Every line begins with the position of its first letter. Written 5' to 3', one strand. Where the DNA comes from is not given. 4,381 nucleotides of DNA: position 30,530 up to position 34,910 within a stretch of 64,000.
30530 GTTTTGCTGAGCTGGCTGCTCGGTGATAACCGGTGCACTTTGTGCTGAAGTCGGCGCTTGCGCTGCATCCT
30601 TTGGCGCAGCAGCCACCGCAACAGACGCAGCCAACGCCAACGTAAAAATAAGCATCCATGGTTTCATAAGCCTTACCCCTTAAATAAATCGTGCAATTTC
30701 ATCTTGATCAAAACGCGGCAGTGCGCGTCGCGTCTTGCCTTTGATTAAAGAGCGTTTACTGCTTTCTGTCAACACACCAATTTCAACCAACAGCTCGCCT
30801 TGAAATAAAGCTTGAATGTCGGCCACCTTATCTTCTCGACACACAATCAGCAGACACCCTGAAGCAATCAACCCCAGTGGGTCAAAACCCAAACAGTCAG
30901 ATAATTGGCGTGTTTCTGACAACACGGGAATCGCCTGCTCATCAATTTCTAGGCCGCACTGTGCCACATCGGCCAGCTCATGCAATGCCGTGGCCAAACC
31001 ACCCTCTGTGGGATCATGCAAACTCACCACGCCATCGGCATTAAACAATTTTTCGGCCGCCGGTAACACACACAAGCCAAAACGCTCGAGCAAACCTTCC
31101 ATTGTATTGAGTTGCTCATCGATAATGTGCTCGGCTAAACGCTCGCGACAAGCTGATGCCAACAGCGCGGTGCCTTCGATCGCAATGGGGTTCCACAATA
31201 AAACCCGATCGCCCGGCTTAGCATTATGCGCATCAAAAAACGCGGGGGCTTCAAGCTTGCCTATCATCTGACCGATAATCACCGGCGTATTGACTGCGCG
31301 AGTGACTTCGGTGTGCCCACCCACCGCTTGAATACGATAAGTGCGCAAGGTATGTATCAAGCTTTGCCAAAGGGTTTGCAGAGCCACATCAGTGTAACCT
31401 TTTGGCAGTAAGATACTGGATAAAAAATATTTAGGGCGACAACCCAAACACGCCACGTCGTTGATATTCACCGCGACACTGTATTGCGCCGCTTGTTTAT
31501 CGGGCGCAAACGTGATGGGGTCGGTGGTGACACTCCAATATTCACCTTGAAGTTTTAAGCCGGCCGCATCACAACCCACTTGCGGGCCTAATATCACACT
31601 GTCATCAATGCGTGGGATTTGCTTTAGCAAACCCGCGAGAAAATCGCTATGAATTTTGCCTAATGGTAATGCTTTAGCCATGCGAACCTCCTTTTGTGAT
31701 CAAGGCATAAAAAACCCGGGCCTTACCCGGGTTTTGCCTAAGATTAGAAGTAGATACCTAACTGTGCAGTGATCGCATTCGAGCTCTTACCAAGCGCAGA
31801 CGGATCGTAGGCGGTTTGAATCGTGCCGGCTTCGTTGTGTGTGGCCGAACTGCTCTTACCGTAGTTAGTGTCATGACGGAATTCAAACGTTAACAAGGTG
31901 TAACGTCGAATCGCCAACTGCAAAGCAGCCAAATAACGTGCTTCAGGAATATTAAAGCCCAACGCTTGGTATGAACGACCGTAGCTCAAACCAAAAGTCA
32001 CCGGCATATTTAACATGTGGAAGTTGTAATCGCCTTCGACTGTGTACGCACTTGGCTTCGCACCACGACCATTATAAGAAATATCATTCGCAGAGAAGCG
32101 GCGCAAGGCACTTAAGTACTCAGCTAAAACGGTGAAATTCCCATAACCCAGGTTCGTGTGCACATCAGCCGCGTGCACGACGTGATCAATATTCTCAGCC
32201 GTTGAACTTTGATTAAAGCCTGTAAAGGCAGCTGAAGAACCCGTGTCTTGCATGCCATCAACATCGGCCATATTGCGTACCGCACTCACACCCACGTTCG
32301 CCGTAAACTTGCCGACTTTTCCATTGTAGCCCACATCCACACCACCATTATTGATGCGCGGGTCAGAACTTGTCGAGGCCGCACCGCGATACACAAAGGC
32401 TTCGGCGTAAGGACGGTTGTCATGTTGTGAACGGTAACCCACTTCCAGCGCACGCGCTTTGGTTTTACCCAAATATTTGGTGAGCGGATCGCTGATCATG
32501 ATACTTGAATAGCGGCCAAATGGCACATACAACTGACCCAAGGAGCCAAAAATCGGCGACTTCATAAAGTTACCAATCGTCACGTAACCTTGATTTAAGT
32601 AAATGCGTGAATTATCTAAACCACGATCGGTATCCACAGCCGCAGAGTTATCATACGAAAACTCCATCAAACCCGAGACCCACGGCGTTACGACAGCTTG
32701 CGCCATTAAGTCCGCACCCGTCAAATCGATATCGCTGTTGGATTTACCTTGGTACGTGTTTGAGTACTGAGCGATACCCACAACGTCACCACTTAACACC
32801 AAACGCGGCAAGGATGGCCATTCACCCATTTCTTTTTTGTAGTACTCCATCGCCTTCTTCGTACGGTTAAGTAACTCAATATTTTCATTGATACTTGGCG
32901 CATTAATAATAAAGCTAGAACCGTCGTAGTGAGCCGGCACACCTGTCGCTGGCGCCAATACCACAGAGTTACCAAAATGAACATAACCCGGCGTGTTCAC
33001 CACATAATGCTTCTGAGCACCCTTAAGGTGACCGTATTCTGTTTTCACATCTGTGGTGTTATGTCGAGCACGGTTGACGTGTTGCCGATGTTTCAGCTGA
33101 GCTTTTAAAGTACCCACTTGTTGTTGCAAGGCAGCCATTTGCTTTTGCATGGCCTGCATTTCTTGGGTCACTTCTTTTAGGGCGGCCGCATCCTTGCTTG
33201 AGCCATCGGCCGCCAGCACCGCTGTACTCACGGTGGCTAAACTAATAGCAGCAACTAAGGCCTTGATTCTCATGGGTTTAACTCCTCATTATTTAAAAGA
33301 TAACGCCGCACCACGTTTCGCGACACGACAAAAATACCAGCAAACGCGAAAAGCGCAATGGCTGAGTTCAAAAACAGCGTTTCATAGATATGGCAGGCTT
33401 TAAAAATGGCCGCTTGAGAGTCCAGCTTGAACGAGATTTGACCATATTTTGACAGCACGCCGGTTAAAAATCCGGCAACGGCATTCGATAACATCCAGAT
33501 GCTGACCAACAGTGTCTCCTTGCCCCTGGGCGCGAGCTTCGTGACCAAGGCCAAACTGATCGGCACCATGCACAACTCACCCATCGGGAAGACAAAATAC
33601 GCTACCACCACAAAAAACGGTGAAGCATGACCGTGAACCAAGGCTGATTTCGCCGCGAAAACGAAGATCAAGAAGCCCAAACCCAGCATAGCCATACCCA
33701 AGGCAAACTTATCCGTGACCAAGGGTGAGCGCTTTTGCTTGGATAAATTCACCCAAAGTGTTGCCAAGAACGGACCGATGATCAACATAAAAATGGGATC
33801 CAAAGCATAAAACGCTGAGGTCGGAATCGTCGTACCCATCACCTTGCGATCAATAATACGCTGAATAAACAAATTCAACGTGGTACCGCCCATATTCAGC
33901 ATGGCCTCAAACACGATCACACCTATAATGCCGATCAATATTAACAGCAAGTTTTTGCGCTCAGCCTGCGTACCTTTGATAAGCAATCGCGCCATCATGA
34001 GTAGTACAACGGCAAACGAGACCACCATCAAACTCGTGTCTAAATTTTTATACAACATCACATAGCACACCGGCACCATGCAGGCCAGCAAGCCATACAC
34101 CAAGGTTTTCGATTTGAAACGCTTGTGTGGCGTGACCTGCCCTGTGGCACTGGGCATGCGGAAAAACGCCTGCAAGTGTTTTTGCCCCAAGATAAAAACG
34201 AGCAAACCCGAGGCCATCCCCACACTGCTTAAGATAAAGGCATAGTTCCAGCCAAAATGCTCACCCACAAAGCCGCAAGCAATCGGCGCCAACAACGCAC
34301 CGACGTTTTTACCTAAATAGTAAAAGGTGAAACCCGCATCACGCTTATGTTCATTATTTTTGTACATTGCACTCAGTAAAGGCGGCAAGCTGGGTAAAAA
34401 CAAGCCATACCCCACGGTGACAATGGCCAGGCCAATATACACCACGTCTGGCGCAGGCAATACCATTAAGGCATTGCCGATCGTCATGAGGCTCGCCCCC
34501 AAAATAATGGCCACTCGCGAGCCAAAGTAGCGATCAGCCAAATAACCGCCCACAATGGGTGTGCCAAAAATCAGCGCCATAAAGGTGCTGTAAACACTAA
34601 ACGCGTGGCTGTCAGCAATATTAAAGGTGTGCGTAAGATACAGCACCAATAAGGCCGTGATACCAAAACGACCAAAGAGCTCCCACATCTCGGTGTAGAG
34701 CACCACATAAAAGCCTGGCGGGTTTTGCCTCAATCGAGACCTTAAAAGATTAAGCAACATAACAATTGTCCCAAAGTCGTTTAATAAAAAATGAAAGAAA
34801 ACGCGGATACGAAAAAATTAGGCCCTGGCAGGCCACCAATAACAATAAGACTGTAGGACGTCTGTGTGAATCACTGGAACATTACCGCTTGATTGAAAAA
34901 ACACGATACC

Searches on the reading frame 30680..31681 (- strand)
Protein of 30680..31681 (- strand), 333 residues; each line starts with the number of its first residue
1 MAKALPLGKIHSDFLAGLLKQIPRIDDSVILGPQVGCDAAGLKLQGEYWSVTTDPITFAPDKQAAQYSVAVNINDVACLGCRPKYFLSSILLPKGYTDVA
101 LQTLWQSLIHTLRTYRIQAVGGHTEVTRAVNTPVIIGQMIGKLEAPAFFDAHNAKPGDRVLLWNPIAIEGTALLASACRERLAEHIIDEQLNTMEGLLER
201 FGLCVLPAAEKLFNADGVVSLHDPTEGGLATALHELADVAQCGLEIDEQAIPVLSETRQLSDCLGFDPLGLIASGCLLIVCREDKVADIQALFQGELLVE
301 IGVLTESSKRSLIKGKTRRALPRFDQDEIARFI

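Call 14: search_protein_families(library=pfam, proteins=[window:30680-31681:-])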
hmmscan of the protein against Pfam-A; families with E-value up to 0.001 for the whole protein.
window:30680-31681:- (333 aa): 2 families
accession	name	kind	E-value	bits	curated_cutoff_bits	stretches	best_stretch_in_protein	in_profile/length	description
PF02769.27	AIRS_C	-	4.1e-18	66.5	23.1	1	155-312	1-153/156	AIR synthase related protein, C-terminal domain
PF00586.29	AIRS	-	8.8e-17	62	24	1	38-142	3-111/112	AIR synthase related protein, N-terminal domain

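Call 30: find_encoding_contigs(protein=window:30680-31678:-, flank=10000, max_places=10)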
Protein window:30680-31678:- (332 aa): no gene with exactly this product is on record in the collection.

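Call 33: find_encoding_contigs(protein=window:30683-31681:-, flank=10000, max_places=10)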
Protein window:30683-31681:- (333 aa): 11 contigs read that carry it; 1 place shown.
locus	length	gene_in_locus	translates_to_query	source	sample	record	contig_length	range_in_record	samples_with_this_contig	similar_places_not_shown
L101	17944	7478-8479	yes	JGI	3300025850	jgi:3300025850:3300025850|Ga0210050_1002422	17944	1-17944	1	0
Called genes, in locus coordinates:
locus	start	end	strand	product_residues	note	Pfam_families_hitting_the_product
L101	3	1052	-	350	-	?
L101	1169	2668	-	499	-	PF20154:LNT_N, PF00795:CN_hydrolase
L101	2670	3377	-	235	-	PF13417:GST_N_3, PF10568:Tom37, PF13409:GST_N_2 (weak), PF17172:GST_N_4, PF17171:GST_C_6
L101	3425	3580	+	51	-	-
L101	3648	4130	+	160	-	PF04461:YajQ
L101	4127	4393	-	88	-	-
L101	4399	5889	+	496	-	PF07690:MFS_1, PF00854:PTR2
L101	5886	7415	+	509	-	-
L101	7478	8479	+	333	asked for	PF00586:AIRS, PF02769:AIRS_C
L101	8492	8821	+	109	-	-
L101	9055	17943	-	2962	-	?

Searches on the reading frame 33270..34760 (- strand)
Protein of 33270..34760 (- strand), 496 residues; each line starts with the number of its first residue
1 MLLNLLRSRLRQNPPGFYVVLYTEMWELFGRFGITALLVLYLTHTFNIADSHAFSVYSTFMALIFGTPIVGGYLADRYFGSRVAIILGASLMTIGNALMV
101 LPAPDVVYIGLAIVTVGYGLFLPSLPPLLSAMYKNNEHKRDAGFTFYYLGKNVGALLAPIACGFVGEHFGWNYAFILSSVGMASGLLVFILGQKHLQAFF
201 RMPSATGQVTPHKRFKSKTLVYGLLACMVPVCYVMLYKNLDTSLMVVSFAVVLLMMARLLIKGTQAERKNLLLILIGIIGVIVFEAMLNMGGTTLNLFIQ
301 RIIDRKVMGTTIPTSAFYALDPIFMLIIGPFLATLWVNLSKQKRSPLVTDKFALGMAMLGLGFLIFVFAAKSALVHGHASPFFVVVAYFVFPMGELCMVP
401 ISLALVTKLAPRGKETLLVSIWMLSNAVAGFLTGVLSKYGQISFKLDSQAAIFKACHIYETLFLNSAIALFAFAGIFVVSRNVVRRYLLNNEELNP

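Call 14: search_protein_families(library=pfam, proteins=[window:33270-34760:-])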
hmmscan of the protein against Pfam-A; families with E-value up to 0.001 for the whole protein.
window:33270-34760:- (496 aa): 2 families
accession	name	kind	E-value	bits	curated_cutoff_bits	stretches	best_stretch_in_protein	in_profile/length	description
PF00854.27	PTR2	-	6.3e-52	177.2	27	1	83-438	2-377/392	POT family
PF07690.21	MFS_1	-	8.5e-22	78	33.4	1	29-432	10-345/347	Major Facilitator Superfamily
